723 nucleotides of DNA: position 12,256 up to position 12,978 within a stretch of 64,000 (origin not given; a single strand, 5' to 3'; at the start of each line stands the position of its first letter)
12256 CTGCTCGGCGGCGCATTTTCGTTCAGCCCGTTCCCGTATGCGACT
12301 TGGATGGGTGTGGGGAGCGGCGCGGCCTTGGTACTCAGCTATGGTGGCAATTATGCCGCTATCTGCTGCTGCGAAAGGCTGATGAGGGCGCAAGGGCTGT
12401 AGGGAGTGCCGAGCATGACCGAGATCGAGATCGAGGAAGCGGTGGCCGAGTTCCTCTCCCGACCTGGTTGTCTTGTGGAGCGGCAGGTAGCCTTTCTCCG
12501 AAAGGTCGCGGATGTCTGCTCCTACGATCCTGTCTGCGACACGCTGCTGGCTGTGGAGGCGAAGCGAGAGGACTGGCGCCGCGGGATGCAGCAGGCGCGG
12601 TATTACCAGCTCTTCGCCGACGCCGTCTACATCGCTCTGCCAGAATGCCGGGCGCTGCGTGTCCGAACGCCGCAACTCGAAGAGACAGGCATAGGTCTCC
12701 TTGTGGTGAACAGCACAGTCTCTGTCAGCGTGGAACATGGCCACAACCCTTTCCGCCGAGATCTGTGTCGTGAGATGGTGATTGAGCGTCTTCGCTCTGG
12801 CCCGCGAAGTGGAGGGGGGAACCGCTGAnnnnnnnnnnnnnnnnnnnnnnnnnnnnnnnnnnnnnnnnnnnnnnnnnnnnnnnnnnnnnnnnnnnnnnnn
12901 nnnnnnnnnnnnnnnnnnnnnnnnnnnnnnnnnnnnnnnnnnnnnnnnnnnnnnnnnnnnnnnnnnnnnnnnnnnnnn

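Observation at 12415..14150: RecB-family PD-(D/E)xK nuclease translationally coupled to a TGT/DpdA-like zinc protein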

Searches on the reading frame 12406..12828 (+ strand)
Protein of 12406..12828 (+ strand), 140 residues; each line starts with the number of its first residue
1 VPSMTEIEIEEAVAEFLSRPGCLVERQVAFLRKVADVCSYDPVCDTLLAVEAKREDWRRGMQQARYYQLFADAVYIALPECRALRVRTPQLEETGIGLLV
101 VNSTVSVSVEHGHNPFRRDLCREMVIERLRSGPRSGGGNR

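Call 3: search_protein_families(library=pfam, proteins=[window:12406-12828:+], max_evalue=1)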
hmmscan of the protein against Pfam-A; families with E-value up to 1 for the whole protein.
window:12406-12828:+ (140 aa): 3 families
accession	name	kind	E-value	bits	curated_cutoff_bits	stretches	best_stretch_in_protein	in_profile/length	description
PF18741.7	MTES_1575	-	0.038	14.5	38.2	1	10-60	2-52/96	REase_MTES_1575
PF15803.10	zf-SCNM1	-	0.052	13.6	27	1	37-48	3-14/27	Zinc-finger of sodium channel modifier 1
PF14583.12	Pectate_lyase22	-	0.17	11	30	1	43-91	135-178/386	Oligogalacturonate lyase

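Call 4: search_protein_families(library=padloc, proteins=[window:12406-12828:+], max_evalue=1)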
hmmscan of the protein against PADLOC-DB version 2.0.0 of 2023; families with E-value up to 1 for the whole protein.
window:12406-12828:+ (140 aa): 0 families

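Call 5: search_protein_families(library=ncbifam, proteins=[window:12406-12828:+], max_evalue=1)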
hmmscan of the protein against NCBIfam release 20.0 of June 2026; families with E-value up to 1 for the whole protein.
window:12406-12828:+ (140 aa): 1 family
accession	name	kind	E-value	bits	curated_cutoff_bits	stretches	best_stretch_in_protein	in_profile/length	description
NF033832.1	sce7726_fam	subfamily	0.15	11.9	70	1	25-109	29-112/184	sce7726 family protein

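Call 8: search_protein_families(library=phrogs, proteins=[window:12406-12828:+], max_evalue=1)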
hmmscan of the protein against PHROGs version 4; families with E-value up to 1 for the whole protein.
window:12406-12828:+ (140 aa): 1 family
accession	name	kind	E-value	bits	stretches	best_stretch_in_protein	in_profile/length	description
phrog_12770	-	unknown function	0.38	12.1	1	6-71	29-95/123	-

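Call 50: search_protein_families(library=pfam, alignment_id=A3, max_evalue=0.1)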
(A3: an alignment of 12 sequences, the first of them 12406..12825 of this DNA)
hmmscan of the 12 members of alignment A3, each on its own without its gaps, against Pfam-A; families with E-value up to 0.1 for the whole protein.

A. member 1, window:12406-12825:+ (140 aa): 2 families
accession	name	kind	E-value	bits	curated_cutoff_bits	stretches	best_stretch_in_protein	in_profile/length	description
PF18741.7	MTES_1575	-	0.038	14.5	38.2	0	10-60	2-52/96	REase_MTES_1575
PF15803.10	zf-SCNM1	-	0.052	13.6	27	1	37-48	3-14/27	Zinc-finger of sodium channel modifier 1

B. families by the number of members that match (of 12 scanned): 7 families
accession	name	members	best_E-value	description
PF18741.7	MTES_1575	4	0.00086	REase_MTES_1575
PF06319.18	MmcB-like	1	0.00058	DNA repair protein MmcB-like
PF08378.17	NERD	1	0.0035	Nuclease-related domain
PF17738.7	DUF5575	1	0.018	DUF5575 central RNaseH like domain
PF13867.11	SAP30_Sin3_bdg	1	0.042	Sin3 binding region of histone deacetylase complex subunit SAP30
PF15803.10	zf-SCNM1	1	0.052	Zinc-finger of sodium channel modifier 1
PF18582.6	HZS_alpha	1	0.07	Hydrazine synthase alpha subunit middle domain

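Call 84: find_homologous_proteins(query=window:12406-12825:+, max_evalue=0.001)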
Query window:12406-12825:+ (140 aa): 1 proteins with E <= 0.001 among 53 candidates.
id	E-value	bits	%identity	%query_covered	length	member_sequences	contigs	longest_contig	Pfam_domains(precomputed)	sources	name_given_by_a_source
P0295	2.3e-85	301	100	98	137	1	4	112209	-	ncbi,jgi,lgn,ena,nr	ncbi:MAG TPA: hypothetical protein VM221_05690 [Armatimonadota bacterium]|nr:hypothetical protein [A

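Call 90: predict_structure(protein=window:12415-12825:+)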
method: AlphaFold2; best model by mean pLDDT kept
length: 137 residues; sequences in the alignment: 1
mean_pLDDT: 48.7   pTM: 0.43
mean pLDDT of the five models: 48.7, 48.5, 44.8, 35.3, 33.6
residues with pLDDT >= 90: 0; 70-90: 5; 50-70: 54; < 50: 78
segments of 3 or more residues with pLDDT < 50: 1-19, 79-137
pLDDT, mean of each block of 10 residues (from residue 1): 38 43 63 60 67 65 60 55 38 35 36 38 42 40
secondary structure, 60 per line:
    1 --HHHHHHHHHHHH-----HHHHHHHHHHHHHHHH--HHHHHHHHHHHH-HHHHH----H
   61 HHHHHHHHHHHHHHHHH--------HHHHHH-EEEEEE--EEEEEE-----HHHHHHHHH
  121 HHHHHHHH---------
elements in order: H3-14 H20-35 H38-49 H51-55 H60-77 H86-91 E93-98 E101-106 H112-128

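Call 91: search_solved_structures(query=A3, max_evalue=10, show_alignments=2)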
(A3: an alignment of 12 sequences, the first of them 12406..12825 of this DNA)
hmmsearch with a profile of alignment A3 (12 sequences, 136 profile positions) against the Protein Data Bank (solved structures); distinct sequences matched with E-value up to 10: 2.
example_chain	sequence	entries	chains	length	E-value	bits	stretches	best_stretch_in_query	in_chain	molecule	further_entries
3dnx_A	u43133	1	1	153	0.0032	20.1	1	7-63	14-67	uncharacterized protein SPO1766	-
7f6l_B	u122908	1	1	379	0.46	13.1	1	56-99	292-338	Probable crossover junction endonuclease EME2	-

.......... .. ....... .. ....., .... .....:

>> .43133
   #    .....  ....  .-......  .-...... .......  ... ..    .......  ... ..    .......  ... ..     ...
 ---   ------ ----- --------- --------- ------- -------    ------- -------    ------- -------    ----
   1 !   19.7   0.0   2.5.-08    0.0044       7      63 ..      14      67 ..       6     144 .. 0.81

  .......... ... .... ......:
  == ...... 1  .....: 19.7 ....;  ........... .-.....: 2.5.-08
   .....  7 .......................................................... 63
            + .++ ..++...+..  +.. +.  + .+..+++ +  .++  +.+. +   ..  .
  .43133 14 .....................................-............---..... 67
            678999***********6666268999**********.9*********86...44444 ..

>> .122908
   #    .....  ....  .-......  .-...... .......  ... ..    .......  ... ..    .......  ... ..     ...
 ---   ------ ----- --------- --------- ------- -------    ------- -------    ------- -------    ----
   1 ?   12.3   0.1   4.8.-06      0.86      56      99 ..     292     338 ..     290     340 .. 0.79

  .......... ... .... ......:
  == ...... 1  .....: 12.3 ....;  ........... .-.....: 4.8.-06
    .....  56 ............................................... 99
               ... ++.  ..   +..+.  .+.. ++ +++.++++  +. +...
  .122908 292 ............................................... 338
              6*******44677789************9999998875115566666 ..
